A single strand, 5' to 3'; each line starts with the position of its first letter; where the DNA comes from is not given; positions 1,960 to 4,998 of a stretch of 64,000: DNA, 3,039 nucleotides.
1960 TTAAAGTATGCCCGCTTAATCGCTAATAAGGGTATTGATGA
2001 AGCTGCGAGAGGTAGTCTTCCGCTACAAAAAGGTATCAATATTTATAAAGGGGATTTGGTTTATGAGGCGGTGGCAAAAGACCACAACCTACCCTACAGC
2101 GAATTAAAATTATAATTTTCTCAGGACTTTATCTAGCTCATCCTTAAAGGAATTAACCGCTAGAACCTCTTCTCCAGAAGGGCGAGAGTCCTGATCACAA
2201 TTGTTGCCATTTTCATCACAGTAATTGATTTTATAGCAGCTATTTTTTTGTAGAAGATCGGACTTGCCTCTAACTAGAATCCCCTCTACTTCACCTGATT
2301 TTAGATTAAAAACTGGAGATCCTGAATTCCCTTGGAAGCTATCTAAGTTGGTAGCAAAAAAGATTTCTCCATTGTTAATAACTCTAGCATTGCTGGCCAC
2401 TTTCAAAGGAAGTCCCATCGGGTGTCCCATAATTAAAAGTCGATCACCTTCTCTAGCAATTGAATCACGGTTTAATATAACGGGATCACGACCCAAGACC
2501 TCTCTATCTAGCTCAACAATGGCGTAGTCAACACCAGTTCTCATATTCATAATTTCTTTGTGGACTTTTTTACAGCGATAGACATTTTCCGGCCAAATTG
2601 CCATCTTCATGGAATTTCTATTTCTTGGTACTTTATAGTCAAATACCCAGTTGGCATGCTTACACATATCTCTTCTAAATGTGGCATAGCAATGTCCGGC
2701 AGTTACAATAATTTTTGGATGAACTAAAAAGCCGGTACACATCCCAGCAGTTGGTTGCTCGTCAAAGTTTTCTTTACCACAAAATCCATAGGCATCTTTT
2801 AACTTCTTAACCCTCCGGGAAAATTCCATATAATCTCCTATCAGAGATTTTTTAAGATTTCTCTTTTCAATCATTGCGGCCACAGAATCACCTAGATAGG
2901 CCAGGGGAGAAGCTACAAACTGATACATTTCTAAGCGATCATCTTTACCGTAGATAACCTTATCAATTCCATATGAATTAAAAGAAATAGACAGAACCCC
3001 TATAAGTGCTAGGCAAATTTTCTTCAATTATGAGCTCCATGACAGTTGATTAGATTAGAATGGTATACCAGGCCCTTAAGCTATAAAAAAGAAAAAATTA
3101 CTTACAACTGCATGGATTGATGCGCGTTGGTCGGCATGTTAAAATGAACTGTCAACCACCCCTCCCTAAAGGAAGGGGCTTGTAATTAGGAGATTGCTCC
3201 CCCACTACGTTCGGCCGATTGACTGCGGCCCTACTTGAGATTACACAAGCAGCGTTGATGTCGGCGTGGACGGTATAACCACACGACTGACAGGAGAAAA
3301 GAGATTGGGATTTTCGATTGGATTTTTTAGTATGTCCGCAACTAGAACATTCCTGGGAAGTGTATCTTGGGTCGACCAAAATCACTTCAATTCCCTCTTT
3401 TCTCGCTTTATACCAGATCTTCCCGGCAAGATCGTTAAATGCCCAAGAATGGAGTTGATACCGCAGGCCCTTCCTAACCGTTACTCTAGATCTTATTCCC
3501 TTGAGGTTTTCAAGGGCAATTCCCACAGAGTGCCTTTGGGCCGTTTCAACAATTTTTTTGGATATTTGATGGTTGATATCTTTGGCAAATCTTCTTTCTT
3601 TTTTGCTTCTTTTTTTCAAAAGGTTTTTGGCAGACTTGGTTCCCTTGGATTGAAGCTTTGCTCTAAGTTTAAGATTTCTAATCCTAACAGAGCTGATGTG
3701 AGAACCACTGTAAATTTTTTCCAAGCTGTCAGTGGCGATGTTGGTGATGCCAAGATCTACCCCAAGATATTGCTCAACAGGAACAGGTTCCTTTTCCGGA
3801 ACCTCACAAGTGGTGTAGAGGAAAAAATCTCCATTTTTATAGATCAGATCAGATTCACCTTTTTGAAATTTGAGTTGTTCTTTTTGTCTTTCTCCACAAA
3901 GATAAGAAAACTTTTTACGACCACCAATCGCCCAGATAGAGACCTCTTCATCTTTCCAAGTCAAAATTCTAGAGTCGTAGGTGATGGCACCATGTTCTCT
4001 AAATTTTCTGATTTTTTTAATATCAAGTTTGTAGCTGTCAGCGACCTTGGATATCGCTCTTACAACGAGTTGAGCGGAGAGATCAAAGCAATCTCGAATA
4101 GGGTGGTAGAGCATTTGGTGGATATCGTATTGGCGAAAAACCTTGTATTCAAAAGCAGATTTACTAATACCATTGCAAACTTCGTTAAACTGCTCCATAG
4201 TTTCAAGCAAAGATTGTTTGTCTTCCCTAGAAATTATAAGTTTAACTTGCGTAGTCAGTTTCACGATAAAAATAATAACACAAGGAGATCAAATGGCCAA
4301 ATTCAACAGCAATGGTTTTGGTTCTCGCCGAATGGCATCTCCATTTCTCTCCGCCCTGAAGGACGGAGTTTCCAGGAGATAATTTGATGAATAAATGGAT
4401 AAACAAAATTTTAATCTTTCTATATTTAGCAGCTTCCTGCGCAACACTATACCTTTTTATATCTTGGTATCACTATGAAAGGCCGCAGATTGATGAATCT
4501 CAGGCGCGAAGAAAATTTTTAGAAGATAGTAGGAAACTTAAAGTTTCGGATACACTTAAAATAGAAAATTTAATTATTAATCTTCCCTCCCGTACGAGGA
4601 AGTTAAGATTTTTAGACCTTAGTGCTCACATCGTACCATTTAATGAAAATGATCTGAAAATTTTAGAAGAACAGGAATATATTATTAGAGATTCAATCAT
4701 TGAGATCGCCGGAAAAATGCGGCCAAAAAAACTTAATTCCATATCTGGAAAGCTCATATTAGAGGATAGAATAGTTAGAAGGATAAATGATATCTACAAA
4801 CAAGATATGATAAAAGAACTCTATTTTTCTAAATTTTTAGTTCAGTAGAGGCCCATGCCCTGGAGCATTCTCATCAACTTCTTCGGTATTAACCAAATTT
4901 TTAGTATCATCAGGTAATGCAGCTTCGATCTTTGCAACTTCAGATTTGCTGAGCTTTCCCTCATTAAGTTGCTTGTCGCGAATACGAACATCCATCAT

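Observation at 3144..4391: tnpA-less IS200/IS605-type element: intact TnpB between two co-varying hairpins with IS608-like cleavage-site geometry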

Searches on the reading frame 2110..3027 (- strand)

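Call 3: search_protein_families(library=pfam, proteins=[window:2110-3027:-], max_evalue=0.01)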
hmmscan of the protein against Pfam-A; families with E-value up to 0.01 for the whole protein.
window:2110-3027:- (305 aa): 3 families
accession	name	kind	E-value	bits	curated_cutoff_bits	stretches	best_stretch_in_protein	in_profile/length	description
PF13365.12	Trypsin_2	-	2e-13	51.7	27.6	1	97-250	1-144/144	Trypsin-like peptidase domain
PF00089.32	Trypsin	-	9.5e-11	42.4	20.6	1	95-256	25-200/220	Trypsin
PF10459.15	Peptidase_S46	-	0.0084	15.3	22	1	218-265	618-664/698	Peptidase S46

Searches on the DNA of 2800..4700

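Call 10: search_rna_families(source=window, start=2800, end=4700, threshold=evalue, max_evalue=1)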
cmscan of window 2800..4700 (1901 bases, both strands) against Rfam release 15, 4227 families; matches with E-value up to 1: 3.
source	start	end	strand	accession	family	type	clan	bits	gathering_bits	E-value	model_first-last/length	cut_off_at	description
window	3151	3282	+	RF02033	HEARO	Gene;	-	24.3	83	0.018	1-211/211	no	HNH endonuclease-associated RNA and ORF (HEARO) RNA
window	3847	3903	-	RF02777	OppA_thermometer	Cis-reg; thermoregulator;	-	18.8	290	0.029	1-304/304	no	OppA 5' UTR thermometer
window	3136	3284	-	RF00062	HgcC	Gene;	-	16.6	50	0.61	1-130/130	no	HgcC family RNA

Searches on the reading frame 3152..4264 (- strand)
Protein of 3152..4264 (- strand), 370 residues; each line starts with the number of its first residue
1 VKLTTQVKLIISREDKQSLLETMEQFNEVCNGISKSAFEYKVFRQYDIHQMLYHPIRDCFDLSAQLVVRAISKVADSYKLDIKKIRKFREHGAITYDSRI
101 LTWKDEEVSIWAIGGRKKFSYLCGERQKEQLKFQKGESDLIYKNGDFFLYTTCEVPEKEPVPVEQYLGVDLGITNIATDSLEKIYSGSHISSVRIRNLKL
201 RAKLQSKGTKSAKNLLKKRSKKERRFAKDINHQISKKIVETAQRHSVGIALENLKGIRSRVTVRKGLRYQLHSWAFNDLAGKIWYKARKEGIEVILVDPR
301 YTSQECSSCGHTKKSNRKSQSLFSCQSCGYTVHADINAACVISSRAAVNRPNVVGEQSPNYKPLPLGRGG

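Call 3: search_protein_families(library=pfam, proteins=[window:3152-4264:-], max_evalue=0.01)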
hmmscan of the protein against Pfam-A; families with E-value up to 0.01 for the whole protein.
window:3152-4264:- (370 aa): 4 families
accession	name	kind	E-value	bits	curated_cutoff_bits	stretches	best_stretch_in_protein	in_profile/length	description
PF07282.18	Cas12f1-like_TNB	-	1.6e-22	79.9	26.3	1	276-342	1-60/60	Cas12f1-like, TNB domain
PF01385.25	OrfB_IS605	-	3.3e-11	43.9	30.5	1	153-248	4-109/120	Probable transposase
PF03107.22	C1_2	-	0.0011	19.6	26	1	298-334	12-45/48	C1 domain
PF01780.25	Ribosomal_L37ae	-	0.0048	17.4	21.9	0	301-332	31-61/85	Ribosomal L37ae protein family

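Call 15: find_related_loci(query=window:3152-4264:-, collection=genome_contigs, flank=1500)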
Query window:3152-4264:- (370 aa) in genome_contigs; peptide patterns used: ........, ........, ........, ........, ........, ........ (x = any residue, [..] = any of these).
97 stretches matched a pattern; 3 encode a relative of the query (tblastn E <= 1e-3); 3 distinct loci.
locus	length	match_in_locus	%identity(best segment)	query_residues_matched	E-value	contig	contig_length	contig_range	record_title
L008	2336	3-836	92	92-369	0e+0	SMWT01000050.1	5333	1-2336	MAG: Deltaproteobacteria bacterium isolate N074bin46 k141_806752, whole genome shotgun sequence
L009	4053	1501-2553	51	1-351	2e-103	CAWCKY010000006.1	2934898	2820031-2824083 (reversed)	MAG: uncultured Acidobacteriota bacterium isolate MFD03602.bin.2.40 genome assembly, contig: contig_5274, whole genome s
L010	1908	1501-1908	90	1-136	3e-81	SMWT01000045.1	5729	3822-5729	MAG: Deltaproteobacteria bacterium isolate N074bin46 k141_764634, whole genome shotgun sequence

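Call 16: find_homologous_proteins(query=window:3152-4264:-, max_evalue=1e-30)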
Query window:3152-4264:- (370 aa): 4728 proteins with E <= 1e-30 among 6932 candidates; the best 120 are listed.
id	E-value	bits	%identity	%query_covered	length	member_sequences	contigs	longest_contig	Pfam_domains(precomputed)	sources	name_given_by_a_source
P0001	1.3e-245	832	100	100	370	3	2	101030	PF01385.26,PF07282.19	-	-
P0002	7.6e-181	619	77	96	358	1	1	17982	PF01385.26,PF07282.19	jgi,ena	jgi:putative transposase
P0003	5.7e-173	593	72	100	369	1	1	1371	PF01385.26,PF07282.19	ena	-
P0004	6.9e-173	593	72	100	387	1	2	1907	PF01385.26,PF07282.19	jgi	jgi:IS605 OrfB family transposase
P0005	2.6e-171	588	73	96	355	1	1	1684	PF01385.26,PF07282.19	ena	-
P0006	1.8e-161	555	81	82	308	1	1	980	PF01385.26,PF07282.19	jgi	jgi:IS605 OrfB family transposase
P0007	4.8e-157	541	67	97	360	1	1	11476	PF01385.26,PF07282.19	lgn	-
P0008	4.2e-155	534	65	96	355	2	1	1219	PF01385.26,PF07282.19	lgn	-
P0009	2.0e-149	516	66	96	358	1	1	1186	PF01385.26,PF07282.19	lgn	-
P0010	4.7e-146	505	63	95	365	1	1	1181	PF01385.26,PF07282.19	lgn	-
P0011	7.7e-144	497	63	96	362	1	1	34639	PF01385.26,PF07282.19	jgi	-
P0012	2.8e-140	486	63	95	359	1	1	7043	PF01385.26,PF07282.19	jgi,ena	-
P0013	7.2e-132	458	91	61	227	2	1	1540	PF01385.26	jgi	-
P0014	1.4e-130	454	58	100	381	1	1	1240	PF01385.26,PF07282.19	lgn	-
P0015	2.9e-129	449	58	99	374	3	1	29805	PF01385.26,PF07282.19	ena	-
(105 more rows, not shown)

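Call 17: find_related_loci(query=window:3152-4264:-, collection=metagenome_contigs, flank=1200)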
Query window:3152-4264:- (370 aa) in metagenome_contigs; peptide patterns used: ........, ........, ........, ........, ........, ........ (x = any residue, [..] = any of these).
145 stretches matched a pattern; 9 encode a relative of the query (tblastn E <= 1e-3); 9 distinct loci.
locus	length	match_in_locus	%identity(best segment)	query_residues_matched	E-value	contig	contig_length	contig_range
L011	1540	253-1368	88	1-369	0e+0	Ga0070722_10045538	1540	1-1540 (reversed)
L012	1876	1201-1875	94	1-225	3e-146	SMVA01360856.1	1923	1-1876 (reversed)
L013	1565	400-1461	51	1-353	1e-114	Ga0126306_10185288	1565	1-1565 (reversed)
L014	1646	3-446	88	223-366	2e-83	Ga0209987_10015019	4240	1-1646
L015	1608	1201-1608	90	1-136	2e-81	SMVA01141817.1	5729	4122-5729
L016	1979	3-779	49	97-353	3e-74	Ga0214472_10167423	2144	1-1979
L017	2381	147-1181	34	1-339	1e-46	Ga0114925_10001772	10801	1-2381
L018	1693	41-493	54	203-353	1e-40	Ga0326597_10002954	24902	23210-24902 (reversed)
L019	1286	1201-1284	86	1-28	2e-9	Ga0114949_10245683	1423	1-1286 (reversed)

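Call 18: find_encoding_contigs(protein=P0002, flank=1500, max_places=3)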
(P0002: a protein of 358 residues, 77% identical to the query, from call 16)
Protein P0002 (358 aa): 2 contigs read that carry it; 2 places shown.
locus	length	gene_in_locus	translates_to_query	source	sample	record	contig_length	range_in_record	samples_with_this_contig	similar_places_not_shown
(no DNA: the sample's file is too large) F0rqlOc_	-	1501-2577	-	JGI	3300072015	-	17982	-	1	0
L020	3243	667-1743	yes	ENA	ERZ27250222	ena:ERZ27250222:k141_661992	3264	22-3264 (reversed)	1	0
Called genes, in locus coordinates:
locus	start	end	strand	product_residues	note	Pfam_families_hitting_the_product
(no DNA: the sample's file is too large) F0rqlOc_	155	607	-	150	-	PF00383:dCMP_cyt_deam_1, PF14437:MafB19-deam, PF14439:Bd3614-deam (weak)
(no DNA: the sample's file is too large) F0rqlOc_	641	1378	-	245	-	-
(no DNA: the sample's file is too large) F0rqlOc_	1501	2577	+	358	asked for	PF01385:OrfB_IS605, PF07282:Cas12f1-like_TNB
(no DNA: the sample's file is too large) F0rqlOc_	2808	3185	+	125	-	PF00072:Response_reg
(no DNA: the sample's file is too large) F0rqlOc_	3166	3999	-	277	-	-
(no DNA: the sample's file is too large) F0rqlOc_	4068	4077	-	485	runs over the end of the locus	-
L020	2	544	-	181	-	?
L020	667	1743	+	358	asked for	PF01385:OrfB_IS605, PF07282:Cas12f1-like_TNB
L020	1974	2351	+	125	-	PF00072:Response_reg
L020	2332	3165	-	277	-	-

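Call 19: find_encoding_contigs(protein=P0007, flank=1500, max_places=3)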
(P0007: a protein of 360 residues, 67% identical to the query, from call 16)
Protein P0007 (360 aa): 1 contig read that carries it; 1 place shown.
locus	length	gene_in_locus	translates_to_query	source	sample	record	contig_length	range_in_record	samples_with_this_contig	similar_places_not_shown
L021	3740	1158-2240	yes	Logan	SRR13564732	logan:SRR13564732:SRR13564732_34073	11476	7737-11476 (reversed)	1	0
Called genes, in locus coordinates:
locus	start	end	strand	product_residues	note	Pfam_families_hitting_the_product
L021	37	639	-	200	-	-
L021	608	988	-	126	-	PF05866:RusA (weak)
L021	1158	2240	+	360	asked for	PF01385:OrfB_IS605, PF07282:Cas12f1-like_TNB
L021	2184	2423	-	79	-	-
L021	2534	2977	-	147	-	-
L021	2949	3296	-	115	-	-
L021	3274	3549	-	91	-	-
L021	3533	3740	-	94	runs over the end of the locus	-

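Call 20: find_encoding_contigs(protein=P0004, flank=1500, max_places=3)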
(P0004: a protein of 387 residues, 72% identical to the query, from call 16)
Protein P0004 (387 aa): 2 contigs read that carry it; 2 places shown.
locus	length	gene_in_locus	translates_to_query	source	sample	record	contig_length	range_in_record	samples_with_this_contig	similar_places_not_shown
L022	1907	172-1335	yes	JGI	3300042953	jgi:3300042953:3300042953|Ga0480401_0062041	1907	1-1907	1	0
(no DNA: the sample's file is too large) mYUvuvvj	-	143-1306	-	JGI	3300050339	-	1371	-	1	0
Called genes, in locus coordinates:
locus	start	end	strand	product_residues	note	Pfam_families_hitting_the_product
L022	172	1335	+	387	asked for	PF01385:OrfB_IS605, PF07282:Cas12f1-like_TNB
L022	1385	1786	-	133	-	-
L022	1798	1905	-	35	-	?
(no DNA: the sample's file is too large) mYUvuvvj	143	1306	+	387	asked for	PF01385:OrfB_IS605, PF07282:Cas12f1-like_TNB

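Call 21: find_encoding_contigs(protein=P0011, flank=1500, max_places=3)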
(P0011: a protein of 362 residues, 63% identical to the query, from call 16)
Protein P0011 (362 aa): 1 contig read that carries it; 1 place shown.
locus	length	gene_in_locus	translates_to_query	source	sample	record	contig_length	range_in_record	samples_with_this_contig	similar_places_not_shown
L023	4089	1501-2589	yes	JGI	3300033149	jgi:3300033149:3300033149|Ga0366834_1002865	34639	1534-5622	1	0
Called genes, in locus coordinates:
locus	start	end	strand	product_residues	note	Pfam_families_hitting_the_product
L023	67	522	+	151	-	-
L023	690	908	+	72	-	-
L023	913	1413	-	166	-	PF01464:SLT (faint)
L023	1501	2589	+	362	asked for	PF01385:OrfB_IS605 (weak), PF07282:Cas12f1-like_TNB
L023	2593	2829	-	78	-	-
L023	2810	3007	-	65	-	PF02599:CsrA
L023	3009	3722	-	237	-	-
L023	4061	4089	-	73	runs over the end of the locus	-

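Call 26: search_solved_structures(query=window:3152-4264:-, show_alignments=2, max_evalue=0.001)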
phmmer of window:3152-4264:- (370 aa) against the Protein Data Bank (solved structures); distinct sequences matched with E-value up to 0.001: 29.
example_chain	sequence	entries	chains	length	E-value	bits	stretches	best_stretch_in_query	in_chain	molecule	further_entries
9nzq_A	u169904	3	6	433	8.4e-31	110.7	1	133-345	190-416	Cas12f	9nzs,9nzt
9i8y_A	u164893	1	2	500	2.2e-24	89.6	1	205-332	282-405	CRISPR-associated endodeoxyribonuclease Cas12f1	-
8j3r_A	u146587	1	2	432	5.8e-23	84.9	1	219-342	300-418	Transposase IS605 OrfB C-terminal domain-containing protein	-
8j12_A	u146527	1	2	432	9.6e-23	84.2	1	220-342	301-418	Transposase IS605 OrfB C-terminal domain-containing protein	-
7wju_A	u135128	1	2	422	1.2e-22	83.8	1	221-342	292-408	OrfB_Zn_ribbon domain-containing protein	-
8dzj_A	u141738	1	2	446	1.4e-22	83.7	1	221-342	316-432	OrfB_Zn_ribbon domain-containing protein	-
8j1j_A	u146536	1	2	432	1.5e-22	83.5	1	220-342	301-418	Transposase IS605 OrfB C-terminal domain-containing protein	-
8hr5_A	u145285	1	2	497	2.9e-22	82.6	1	194-343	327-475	Transposase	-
9nzo_B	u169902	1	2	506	6.9e-19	71.5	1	142-327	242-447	Cas12f Effector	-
9nzr_A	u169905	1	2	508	6.9e-19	71.5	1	142-327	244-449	Cas12f Nuclease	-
9nzp_A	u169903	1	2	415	3.7e-18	69.1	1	205-343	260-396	IS200/IS605 family element transposase accessory protein TnpB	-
7l48_A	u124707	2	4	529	9.9e-12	47.9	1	197-344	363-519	Cas12f | Cas12f1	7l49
7c7l_A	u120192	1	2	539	2.4e-11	46.7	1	198-344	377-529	CRISPR-associated protein Cas14a.1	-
9b0l_P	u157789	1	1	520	4.9e-10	42.4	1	198-340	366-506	TnpB-like protein L79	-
9jfo_A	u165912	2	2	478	6.2e-08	35.5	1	214-342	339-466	LaTranC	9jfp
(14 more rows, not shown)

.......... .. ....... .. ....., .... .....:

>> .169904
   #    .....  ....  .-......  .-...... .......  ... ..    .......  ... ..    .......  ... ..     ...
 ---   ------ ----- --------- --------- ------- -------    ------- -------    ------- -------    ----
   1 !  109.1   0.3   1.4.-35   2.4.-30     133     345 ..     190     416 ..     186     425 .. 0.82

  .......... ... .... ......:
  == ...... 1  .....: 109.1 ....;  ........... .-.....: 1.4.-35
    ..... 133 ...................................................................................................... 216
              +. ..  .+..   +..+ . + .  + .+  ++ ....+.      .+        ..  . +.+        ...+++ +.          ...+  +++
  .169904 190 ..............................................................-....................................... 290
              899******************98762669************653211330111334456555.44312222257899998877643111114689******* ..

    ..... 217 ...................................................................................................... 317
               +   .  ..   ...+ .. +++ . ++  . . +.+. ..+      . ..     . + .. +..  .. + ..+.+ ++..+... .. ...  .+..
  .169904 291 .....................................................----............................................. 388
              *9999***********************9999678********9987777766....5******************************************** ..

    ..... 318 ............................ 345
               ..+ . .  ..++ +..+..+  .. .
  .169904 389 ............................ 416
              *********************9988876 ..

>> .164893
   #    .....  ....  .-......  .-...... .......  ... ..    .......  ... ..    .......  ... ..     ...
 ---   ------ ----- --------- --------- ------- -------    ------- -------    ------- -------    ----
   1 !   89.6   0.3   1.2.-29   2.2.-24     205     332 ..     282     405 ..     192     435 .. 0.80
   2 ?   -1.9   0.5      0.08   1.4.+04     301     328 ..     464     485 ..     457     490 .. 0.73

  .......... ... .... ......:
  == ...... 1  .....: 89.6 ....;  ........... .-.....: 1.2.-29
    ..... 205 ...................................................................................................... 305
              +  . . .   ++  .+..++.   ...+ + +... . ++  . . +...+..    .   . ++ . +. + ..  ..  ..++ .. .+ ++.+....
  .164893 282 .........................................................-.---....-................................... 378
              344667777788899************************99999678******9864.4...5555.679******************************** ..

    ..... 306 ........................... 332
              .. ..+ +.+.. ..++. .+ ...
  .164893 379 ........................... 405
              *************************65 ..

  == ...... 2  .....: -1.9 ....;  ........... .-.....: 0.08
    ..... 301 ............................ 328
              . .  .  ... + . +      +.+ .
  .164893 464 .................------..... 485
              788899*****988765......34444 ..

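Call 70: search_protein_families(library=ncbifam, proteins=[window:3152-4264:-], max_evalue=0.00001)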
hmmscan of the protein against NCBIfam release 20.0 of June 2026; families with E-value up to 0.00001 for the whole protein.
window:3152-4264:- (370 aa): 7 families
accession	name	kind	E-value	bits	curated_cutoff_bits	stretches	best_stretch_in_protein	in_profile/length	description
NF040570.1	guided_TnpB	subfamily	1.6e-59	202.1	100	1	17-344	16-388/389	RNA-guided endonuclease TnpB family protein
NF049972.1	CRISPR_Cas12f2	exception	1.6e-45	155.8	450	1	132-345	305-518/524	type V CRISPR-associated effector Cas12f2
TIGR01766.2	TIGR01766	domain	6.1e-21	74.7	32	1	223-303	1-82/82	IS200/IS605 family accessory protein TnpB-related protein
NF038281.1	IS200_TnpB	exception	1.6e-17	63.7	425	1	144-345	155-358/360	IS200/IS605 family element RNA-guided endonuclease TnpB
NF038280.1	IS607_TnpB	exception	7.8e-14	51.4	350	1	158-356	196-401/431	IS607 family element RNA-guided endonuclease TnpB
TIGR01765.1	tspaseT_teng_N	subfamily_domain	1.9e-11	43.8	47.25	1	4-73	1-72/73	transposase, putative, N-terminal domain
NF038192.1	V_cas_c2c8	exception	4.3e-09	36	350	0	264-315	405-456/457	type V CRISPR-associated protein C2c8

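Call 71: find_encoding_contigs(protein=P0012, flank=1200, max_places=2)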
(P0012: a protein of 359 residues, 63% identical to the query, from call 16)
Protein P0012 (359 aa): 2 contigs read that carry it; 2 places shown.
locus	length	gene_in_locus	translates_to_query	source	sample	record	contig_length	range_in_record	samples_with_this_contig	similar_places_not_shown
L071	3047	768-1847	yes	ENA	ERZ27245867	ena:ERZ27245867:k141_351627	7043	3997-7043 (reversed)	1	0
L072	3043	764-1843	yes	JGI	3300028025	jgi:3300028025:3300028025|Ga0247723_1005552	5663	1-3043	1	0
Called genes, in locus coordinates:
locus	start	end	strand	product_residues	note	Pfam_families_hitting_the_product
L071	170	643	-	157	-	PF00583:Acetyltransf_1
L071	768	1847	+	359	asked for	PF01385:OrfB_IS605, PF07282:Cas12f1-like_TNB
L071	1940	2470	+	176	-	-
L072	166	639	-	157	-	PF00583:Acetyltransf_1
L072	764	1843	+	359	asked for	PF01385:OrfB_IS605, PF07282:Cas12f1-like_TNB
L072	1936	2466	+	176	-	-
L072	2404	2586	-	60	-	-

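Call 72: find_encoding_contigs(protein=P0005, flank=1200, max_places=2)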
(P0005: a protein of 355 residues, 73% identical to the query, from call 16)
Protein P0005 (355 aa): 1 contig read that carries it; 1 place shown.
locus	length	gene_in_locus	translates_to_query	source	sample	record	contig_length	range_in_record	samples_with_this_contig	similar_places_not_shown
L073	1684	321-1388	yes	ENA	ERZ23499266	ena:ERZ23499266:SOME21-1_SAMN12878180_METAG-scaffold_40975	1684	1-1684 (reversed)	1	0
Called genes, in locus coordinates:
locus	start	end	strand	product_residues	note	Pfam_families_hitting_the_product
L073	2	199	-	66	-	?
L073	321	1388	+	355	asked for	PF01385:OrfB_IS605, PF07282:Cas12f1-like_TNB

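Call 73: find_encoding_contigs(protein=P0015, flank=1200, max_places=2)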
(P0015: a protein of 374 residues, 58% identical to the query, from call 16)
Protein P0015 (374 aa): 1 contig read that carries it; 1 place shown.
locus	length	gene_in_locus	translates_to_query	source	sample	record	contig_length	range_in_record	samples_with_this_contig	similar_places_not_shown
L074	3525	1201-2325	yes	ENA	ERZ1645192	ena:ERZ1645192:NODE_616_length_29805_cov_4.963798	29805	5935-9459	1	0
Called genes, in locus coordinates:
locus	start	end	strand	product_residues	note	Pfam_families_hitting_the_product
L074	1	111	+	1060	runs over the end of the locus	-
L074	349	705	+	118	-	-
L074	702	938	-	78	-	-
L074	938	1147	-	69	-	-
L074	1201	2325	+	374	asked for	PF01385:OrfB_IS605, PF07282:Cas12f1-like_TNB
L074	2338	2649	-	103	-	-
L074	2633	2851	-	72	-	-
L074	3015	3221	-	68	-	-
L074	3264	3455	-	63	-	-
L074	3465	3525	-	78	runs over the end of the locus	-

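Call 74: find_encoding_contigs(protein=P0003, flank=1200, max_places=2)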
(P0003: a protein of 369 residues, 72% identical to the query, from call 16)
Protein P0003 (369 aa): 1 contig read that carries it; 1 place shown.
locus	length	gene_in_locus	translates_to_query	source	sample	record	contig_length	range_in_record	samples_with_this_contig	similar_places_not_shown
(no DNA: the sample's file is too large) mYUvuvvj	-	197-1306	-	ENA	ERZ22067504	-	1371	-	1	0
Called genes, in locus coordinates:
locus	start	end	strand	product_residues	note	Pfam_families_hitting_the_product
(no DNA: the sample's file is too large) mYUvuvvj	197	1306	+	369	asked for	PF01385:OrfB_IS605, PF07282:Cas12f1-like_TNB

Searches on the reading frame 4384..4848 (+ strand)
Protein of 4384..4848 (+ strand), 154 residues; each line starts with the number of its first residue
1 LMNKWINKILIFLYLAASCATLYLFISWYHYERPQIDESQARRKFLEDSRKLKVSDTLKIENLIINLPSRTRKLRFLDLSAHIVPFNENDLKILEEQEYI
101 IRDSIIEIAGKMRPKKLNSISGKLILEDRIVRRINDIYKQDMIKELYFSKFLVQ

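Call 3: search_protein_families(library=pfam, proteins=[window:4384-4848:+], max_evalue=0.01)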
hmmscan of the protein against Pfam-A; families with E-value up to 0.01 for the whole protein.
window:4384-4848:+ (154 aa): 1 family
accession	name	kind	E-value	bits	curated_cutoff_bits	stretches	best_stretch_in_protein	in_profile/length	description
PF03748.19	FliL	-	6.6e-13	49.5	24.6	1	59-154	3-103/103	Flagellar basal body-associated protein FliL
